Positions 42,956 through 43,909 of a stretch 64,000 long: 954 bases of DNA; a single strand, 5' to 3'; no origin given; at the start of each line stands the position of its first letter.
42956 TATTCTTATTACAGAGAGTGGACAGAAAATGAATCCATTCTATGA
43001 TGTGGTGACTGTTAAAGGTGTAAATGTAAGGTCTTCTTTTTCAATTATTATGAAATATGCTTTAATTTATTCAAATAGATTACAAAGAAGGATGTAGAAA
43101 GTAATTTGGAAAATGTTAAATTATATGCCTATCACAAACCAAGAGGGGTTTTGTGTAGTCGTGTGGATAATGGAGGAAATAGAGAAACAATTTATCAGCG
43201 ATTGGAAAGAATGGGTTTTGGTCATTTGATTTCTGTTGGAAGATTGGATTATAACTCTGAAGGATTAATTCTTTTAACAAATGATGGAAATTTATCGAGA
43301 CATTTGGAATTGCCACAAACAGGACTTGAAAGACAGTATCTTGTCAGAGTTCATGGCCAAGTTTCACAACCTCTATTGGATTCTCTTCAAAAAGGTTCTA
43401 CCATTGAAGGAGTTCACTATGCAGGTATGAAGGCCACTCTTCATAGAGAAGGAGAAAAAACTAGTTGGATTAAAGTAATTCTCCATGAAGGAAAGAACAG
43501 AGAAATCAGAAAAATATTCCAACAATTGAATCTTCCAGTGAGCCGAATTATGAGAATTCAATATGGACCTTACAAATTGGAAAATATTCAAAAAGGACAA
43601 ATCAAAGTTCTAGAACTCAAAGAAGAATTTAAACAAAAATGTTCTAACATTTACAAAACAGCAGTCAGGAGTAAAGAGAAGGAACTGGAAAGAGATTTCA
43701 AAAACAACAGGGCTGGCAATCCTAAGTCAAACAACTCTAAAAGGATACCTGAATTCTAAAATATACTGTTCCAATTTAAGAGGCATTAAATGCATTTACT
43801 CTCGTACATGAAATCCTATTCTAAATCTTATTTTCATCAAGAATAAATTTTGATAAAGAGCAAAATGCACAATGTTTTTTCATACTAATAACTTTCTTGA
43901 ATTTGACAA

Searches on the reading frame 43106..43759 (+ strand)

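Call 43: search_protein_families(library=pfam, proteins=[window:43106-43759:+], max_evalue=0.0001)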
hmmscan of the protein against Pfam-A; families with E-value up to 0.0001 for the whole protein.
window:43106-43759:+ (217 aa): 1 family
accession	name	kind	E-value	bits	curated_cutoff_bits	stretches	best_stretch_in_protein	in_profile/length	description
PF00849.27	PseudoU_synth_2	-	6e-20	72.4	26.8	1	6-140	2-152/152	RNA pseudouridylate synthase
